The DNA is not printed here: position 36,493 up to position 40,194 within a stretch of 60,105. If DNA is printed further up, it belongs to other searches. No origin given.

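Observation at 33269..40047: Tandem, translationally coupled paralogous cyclase-STAND ATPase-TPR giants with different N-terminal modules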

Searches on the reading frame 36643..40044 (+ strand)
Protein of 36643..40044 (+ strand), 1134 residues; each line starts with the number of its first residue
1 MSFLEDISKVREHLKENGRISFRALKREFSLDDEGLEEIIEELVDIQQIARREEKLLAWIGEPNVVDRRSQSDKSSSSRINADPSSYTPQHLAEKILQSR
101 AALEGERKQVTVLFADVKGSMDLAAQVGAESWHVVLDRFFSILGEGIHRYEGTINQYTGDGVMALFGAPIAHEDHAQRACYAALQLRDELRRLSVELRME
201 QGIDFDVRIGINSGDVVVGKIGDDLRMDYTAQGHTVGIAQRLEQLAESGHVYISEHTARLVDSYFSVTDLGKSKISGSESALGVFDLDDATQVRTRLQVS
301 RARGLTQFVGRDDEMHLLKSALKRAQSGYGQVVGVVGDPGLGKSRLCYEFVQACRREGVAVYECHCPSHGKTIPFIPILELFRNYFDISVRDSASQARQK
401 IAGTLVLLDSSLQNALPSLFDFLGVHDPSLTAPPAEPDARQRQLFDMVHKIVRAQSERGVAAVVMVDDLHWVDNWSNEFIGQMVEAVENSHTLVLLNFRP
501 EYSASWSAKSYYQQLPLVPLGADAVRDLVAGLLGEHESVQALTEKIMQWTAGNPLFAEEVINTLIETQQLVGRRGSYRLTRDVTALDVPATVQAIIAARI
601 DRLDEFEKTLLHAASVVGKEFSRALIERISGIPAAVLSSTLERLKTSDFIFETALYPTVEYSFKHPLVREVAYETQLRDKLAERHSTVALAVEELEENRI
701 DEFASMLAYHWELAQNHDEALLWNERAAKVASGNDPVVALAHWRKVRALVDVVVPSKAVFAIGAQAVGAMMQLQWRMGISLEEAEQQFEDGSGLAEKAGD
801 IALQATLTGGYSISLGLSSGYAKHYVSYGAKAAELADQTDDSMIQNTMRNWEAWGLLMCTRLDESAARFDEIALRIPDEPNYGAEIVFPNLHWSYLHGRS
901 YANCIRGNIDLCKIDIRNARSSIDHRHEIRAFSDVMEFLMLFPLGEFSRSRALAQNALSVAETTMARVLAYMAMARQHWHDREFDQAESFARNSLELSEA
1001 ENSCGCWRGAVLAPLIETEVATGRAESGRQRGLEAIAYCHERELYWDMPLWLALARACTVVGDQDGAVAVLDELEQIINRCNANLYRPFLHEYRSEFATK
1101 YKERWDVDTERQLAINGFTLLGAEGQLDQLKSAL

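Call 7: search_protein_families(library=pfam, proteins=[window:36643-40044:+], max_evalue=0.01)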
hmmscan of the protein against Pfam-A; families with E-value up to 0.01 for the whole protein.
window:36643-40044:+ (1134 aa): 4 families
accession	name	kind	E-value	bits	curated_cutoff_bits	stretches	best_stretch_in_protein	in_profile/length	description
PF13191.12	AAA_16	-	5.5e-24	86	32.6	1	307-494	1-166/167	AAA ATPase domain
PF00211.25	Guanylate_cyc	-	4.5e-22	79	21.9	1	107-279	6-174/183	Adenylate and Guanylate cyclase catalytic domain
PF13401.12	AAA_22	-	7.2e-05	23.5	27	1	331-484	6-108/130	AAA domain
PF03308.22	MeaB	-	0.0048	16.4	23.1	0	317-361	22-64/273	Methylmalonyl Co-A mutase-associated GTPase MeaB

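Call 10: search_protein_families(library=ncbifam, proteins=[window:36643-40044:+], max_evalue=0.001)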
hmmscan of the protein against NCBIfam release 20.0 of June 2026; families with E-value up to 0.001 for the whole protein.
window:36643-40044:+ (1134 aa): 3 families
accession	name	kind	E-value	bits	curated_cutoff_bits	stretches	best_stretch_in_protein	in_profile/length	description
TIGR03903.1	TOMM_kin_cyc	equivalog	1.7e-83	281.2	705.75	1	103-749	281-920/1267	TOMM system kinase/cyclase fusion protein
NF058673.1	LipAdnlyCyLipJMY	equivalog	4.3e-14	52.1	800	1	94-277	280-439/449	bifunctional lipase/adenylate cyclase LipJ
TIGR00750.1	lao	equivalog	0.00057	19.1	240.75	0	325-361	29-65/300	methylmalonyl Co-A mutase-associated GTPase MeaB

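Call 11: search_protein_families(library=padloc, proteins=[window:36643-40044:+], max_evalue=0.001)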
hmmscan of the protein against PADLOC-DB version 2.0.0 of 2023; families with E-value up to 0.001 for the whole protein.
window:36643-40044:+ (1134 aa): 9 families
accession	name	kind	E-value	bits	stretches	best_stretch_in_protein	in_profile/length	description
PDLC00734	PycC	-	9.7e-22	75.6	1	96-257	176-340/374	Pycsar cyclase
PDLC02367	PycC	-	4.3e-16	57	1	106-259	40-190/226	-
PDLC02369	PycC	-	1.5e-11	42.3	1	106-265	43-195/248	-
PDLC00766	PycC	-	2.5e-10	38.2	1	109-257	43-191/232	Pycsar cyclase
PDLC02370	PycC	-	2.5e-10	38.2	1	106-263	78-240/340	-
PDLC00765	PycC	-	8.1e-10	36.3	1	109-257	257-408/477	Pycsar cyclase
PDLC00763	PycC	-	1.9e-09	35.3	1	108-257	52-203/268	Pycsar cyclase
PDLC00764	PycC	-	1.1e-07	29.2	1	106-272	91-264/449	Pycsar cyclase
PDLC02366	PycC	-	8.5e-06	23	1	149-261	321-433/486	-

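Call 29: search_solved_structures(query=A1, max_evalue=0.01)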
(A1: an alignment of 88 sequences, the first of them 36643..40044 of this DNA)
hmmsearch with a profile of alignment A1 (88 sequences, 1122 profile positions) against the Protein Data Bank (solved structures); distinct sequences matched with E-value up to 0.01: 96 (the best 60 are shown).
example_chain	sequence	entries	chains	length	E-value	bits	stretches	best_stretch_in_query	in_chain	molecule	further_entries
3r5g_A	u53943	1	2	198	4.6e-39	137.4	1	83-268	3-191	CyaB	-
2w01_A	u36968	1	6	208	2.1e-33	118.7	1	83-272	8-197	ADENYLATE CYCLASE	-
6fht_A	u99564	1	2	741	3e-32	114.9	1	84-272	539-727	Bacteriophytochrome,Adenylate cyclase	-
1wc0_A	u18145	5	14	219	1.3e-20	76.3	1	86-241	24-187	ADENYLATE CYCLASE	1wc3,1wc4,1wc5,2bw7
1wc1_A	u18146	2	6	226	1.8e-20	75.9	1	86-241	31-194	ADENYLATE CYCLASE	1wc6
5mbg_A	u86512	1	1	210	2e-20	75.7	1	92-280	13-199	Beta subunit of photoactivated adenylyl cyclase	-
5mbj_A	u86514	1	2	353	4.3e-20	74.6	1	91-280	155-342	Beta subunit of photoactivated adenylyl cyclase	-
5m27_A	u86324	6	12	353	4.8e-20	74.5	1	91-280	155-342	Beta subunit of photoactivated adenylyl cyclase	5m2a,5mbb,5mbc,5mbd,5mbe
5mbk_A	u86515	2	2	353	4.8e-20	74.5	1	91-280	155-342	Beta subunit of photoactivated adenylyl cyclase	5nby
5mbh_A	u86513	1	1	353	1.2e-19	73.1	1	92-280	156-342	Beta subunit of photoactivated adenylyl cyclase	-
5x4u_A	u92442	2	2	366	6.8e-19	70.6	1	91-284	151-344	Photoactivated adenylyl cyclase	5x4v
4yus_A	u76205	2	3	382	7.6e-19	70.5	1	91-284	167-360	Family 3 adenylate cyclase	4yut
9f1w_A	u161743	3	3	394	8.3e-19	70.4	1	91-284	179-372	Family 3 adenylate cyclase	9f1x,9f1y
5x4t_A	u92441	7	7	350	8.3e-19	70.3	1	91-283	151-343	Photoactivated adenylyl cyclase | Family 3 adenylate cyclase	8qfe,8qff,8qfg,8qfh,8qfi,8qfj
9f1z_A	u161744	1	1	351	8.3e-19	70.3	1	91-283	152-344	Family 3 adenylate cyclase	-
8jke_I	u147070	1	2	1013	1.9e-08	36.1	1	778-1072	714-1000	Regulatory protein AfsR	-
1hz4_A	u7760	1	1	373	3.5e-08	35.2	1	871-1099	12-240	MALT REGULATORY PROTEIN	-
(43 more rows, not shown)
